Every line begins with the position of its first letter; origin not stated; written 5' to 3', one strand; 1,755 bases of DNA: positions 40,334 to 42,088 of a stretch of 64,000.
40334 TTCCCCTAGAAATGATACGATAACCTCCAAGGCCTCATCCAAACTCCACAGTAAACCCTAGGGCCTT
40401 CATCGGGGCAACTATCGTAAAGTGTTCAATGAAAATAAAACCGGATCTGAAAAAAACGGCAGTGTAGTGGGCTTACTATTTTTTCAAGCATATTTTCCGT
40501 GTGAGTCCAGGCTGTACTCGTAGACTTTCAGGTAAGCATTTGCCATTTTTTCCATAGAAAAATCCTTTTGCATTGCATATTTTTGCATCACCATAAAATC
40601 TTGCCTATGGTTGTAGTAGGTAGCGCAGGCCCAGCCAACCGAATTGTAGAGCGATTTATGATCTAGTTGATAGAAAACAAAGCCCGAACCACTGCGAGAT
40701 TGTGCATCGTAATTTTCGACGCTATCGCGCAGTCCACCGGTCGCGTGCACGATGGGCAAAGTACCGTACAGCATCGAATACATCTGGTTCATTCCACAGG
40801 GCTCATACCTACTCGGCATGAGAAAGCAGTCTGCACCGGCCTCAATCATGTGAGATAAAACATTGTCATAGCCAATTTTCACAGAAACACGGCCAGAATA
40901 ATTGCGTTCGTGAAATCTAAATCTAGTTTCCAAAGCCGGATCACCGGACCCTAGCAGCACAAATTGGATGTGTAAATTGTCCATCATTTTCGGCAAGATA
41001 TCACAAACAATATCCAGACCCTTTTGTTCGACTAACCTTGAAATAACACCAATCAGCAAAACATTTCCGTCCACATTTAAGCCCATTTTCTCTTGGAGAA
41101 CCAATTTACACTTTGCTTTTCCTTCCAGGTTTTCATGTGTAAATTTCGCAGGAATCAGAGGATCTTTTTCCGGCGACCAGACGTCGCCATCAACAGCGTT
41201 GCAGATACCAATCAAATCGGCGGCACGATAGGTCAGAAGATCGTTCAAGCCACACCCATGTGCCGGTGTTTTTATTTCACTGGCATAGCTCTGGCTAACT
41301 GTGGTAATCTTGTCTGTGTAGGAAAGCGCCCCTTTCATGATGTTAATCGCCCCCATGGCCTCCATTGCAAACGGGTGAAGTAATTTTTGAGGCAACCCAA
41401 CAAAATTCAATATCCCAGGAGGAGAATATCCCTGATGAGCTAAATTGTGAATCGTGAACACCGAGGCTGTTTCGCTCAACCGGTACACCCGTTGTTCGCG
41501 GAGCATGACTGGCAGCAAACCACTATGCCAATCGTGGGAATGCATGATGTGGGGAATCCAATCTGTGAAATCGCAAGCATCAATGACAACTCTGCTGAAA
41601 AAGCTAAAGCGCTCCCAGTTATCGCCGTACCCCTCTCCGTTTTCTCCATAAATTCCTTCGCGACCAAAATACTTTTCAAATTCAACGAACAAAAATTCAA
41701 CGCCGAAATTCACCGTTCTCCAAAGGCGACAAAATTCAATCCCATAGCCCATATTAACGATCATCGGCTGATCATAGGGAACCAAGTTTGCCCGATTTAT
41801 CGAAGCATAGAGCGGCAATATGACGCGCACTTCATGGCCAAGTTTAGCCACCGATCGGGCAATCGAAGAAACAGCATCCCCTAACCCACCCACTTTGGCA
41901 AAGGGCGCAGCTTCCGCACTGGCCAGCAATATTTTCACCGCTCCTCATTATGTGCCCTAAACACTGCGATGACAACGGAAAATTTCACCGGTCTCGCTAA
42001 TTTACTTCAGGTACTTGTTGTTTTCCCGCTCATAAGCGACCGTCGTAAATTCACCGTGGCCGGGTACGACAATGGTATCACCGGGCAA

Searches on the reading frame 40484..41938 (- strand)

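Call 51: search_protein_families(library=pfam, proteins=[window:40484-41938:-], max_evalue=0.001)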
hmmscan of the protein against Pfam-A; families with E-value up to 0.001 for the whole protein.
window:40484-41938:- (484 aa): 5 families
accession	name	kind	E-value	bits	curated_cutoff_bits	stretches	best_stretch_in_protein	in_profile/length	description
PF08323.17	Glyco_transf_5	-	1.2e-71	241.6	22.7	1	2-236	1-238/239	Starch synthase catalytic domain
PF00534.26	Glycos_transf_1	-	1.2e-13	51.4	26.4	1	290-434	12-152/172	Glycosyl transferases group 1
PF13692.12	Glyco_trans_1_4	-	5e-10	40.2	27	1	296-410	4-118/142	Glycosyl transferases group 1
PF13439.12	Glyco_transf_4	-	1.7e-06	28.6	28.5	0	129-223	73-149/170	Glycosyltransferase Family 4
PF13579.12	Glyco_trans_4_4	-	1.5e-05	25.9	29.7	1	17-173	1-111/158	Glycosyl transferase 4-like domain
